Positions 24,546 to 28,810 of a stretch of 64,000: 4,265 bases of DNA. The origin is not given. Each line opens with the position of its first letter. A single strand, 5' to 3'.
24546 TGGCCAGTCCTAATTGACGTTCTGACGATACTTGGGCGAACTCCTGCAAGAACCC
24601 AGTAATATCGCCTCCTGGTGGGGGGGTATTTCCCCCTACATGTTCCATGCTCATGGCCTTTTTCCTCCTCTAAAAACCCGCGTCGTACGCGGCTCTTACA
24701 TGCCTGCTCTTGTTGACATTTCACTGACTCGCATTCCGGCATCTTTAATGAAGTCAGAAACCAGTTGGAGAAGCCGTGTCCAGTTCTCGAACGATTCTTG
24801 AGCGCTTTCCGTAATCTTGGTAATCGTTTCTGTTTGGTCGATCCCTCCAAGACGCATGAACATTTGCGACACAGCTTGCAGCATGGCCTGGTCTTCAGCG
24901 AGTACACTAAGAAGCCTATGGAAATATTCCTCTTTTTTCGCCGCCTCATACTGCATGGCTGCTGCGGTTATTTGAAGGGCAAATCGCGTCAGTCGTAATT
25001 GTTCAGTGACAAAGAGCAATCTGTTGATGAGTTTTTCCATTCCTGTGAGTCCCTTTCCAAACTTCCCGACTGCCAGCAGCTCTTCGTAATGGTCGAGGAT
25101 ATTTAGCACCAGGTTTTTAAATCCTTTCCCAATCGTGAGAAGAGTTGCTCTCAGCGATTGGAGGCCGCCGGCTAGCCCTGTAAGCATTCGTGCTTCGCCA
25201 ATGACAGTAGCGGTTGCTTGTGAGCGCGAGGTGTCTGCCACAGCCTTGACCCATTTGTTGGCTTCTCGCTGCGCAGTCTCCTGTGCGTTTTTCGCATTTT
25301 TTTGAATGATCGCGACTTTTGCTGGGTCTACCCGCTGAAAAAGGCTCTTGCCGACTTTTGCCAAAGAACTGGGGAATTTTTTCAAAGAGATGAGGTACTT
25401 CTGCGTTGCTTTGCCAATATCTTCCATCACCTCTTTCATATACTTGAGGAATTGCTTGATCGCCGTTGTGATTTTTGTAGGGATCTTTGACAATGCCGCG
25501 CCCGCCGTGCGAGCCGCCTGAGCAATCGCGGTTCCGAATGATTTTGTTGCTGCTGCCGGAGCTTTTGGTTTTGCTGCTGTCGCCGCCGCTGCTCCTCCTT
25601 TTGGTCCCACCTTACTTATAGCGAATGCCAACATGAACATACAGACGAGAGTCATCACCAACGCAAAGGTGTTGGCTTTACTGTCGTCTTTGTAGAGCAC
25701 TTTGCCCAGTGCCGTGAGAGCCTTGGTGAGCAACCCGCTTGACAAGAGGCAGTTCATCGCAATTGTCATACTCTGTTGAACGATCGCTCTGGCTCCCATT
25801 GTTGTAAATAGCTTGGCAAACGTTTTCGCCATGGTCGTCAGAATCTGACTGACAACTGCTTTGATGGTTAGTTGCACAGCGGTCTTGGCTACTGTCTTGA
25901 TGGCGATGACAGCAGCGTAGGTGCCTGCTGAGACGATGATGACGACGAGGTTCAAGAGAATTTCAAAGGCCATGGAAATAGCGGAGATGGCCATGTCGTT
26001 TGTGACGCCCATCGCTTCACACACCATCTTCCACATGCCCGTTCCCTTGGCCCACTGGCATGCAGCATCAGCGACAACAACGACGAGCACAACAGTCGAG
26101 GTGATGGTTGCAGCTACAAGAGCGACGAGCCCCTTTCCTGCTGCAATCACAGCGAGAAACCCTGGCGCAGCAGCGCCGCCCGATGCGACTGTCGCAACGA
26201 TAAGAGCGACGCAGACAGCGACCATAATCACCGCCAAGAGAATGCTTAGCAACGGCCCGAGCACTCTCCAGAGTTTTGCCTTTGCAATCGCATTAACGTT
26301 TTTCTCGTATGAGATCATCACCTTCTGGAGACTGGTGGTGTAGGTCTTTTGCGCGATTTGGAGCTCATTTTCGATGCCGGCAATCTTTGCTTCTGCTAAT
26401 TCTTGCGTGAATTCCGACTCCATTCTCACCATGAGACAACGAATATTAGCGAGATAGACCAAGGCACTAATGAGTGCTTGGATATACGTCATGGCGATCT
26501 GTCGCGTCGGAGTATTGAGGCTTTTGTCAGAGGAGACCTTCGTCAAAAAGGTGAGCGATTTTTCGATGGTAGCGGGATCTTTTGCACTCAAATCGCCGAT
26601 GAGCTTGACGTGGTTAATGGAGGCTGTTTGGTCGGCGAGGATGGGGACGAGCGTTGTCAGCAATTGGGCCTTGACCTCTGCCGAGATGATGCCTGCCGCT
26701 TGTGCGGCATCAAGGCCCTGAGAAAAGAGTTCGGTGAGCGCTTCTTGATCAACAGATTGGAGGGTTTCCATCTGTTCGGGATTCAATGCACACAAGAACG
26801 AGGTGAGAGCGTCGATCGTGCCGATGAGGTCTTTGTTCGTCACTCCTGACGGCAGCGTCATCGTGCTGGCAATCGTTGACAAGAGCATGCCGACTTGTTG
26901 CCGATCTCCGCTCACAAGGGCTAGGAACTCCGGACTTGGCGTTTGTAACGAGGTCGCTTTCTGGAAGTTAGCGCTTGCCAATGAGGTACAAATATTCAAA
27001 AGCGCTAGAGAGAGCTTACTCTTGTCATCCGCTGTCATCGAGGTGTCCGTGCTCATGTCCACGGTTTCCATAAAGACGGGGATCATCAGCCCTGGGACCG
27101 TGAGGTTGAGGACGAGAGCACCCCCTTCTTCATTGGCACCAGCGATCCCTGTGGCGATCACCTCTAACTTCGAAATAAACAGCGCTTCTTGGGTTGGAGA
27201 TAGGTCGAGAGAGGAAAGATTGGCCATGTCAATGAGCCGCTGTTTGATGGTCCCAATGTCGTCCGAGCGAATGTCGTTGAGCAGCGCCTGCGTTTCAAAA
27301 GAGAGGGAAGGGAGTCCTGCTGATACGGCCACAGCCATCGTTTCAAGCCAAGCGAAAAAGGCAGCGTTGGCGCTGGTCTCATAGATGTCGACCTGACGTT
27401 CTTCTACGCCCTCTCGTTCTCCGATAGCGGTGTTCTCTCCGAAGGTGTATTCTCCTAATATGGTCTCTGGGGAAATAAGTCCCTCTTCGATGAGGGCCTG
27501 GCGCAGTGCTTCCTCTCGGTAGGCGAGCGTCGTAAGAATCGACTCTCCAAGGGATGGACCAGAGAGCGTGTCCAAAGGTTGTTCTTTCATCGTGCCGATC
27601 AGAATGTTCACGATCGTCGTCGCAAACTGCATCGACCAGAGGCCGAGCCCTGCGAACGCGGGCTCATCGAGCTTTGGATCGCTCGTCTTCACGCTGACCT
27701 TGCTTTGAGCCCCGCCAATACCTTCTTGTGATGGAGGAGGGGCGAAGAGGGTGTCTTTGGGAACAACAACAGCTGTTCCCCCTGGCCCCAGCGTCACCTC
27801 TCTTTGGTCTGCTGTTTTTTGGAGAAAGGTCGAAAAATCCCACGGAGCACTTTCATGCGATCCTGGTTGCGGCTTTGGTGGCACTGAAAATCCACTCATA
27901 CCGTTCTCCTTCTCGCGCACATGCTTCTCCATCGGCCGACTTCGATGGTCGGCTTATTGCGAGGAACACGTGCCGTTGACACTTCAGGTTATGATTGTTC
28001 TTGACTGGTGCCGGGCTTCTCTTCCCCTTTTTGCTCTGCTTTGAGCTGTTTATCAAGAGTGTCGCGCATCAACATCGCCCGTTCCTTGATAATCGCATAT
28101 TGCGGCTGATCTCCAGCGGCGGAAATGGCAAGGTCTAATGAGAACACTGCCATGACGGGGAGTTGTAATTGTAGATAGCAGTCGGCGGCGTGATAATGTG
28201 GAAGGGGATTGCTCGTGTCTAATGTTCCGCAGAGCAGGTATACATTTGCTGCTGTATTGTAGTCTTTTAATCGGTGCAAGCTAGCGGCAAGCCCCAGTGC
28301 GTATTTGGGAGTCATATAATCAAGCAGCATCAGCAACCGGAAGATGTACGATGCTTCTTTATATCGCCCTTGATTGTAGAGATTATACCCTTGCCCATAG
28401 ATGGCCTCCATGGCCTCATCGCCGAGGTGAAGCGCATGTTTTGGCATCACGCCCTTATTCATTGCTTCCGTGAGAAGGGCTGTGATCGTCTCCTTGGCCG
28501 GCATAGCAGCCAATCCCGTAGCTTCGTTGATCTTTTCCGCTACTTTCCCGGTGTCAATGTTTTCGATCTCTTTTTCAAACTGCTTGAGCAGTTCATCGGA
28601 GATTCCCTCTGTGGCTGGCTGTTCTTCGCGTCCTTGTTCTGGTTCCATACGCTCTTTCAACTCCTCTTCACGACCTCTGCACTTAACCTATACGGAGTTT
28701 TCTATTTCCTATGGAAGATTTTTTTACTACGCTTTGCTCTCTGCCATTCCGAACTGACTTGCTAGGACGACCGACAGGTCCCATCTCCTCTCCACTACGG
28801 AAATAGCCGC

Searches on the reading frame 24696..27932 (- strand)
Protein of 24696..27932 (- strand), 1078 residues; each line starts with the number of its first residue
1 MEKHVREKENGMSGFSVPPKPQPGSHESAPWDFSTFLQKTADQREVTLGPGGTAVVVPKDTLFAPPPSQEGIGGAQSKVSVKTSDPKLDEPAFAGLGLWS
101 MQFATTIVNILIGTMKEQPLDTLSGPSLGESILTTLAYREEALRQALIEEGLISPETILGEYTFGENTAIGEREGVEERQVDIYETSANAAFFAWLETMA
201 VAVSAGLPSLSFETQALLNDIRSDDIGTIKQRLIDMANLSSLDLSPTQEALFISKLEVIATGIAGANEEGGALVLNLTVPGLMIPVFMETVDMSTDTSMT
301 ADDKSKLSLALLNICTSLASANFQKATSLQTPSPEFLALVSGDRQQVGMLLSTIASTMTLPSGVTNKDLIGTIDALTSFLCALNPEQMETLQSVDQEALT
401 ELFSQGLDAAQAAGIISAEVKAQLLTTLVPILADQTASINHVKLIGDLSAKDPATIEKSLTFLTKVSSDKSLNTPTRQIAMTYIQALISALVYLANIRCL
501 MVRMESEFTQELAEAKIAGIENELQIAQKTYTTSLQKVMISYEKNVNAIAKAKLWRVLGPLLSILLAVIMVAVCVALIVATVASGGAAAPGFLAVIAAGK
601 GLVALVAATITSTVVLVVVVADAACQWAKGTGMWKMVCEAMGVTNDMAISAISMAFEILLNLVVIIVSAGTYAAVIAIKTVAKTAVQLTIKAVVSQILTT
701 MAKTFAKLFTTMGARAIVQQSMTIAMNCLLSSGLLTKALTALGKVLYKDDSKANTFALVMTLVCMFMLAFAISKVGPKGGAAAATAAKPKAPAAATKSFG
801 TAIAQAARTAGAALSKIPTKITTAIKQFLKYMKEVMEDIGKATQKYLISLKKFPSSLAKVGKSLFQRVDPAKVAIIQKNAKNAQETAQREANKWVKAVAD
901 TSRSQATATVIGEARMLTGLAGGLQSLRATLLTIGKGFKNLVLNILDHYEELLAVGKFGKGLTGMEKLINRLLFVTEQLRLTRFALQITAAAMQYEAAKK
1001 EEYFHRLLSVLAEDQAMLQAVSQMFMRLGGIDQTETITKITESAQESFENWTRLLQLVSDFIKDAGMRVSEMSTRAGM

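Call 8: search_protein_families(library=pfam, proteins=[window:24696-27932:-], max_evalue=0.01)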
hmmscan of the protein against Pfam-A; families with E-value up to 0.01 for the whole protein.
window:24696-27932:- (1078 aa): 0 families
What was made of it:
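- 24696..27932 (-): CopB-like major translocator candidate (1078 aa). No Pfam hit (call 8), so the name is inferred.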

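Call 9: search_protein_families(library=ncbifam, proteins=[window:24696-27932:-], max_evalue=0.01)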
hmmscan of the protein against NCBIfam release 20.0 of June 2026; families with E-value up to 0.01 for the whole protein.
window:24696-27932:- (1078 aa): 0 families

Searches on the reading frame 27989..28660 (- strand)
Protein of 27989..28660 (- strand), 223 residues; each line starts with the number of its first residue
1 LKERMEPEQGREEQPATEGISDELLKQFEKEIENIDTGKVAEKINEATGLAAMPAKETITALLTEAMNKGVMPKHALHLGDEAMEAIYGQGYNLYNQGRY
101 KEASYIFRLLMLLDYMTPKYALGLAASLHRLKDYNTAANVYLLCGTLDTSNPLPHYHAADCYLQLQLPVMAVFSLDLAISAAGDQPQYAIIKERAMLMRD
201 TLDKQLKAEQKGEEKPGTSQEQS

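Call 8: search_protein_families(library=pfam, proteins=[window:27989-28660:-], max_evalue=0.01)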
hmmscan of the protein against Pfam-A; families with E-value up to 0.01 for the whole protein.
window:27989-28660:- (223 aa): 3 families
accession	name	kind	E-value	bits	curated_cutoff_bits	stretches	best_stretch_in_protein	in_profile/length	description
PF07720.18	TPR_3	-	2.5e-06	27.9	20.7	1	123-144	6-28/34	Tetratricopeptide repeat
PF12895.13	ANAPC3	-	1.6e-05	25.6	27.2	2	96-166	1-70/82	Anaphase-promoting complex, cyclosome, subunit 3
PF07719.23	TPR_2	-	9e-05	22.8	27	0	85-108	2-25/34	Tetratricopeptide repeat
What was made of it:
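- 27989..28660 (-): Class II T3SS chaperone of the SycD/LcrH family, immediately downstream of C after a 171-nt gap. Pfam TPR_3: call 8.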

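Call 9: search_protein_families(library=ncbifam, proteins=[window:27989-28660:-], max_evalue=0.01)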
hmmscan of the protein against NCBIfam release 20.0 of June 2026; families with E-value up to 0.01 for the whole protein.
window:27989-28660:- (223 aa): 4 families
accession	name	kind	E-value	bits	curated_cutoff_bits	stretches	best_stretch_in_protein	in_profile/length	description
TIGR02552.1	LcrH_SycD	equivalog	7.4e-41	139.1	104.8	1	69-202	3-136/136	SycD/LcrH family type III secretion system chaperone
NF011859.0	PRK15331.1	equivalog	7.8e-17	61.9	184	1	56-213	9-161/165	type III secretion system translocator chaperone SicA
NF011886.0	PRK15359.1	equivalog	5.4e-13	48.9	146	1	83-202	23-142/144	type III secretion system chaperone protein SscB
NF011890.0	PRK15363.1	equivalog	0.0001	22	163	1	82-202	33-153/157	CesD/SycD/LcrH family type III secretion system chaperone SscA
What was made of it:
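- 27989..28660 (-): TIGR02552: 7.4e-41, 139 bits against a cutoff of 104.8 (call 9).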
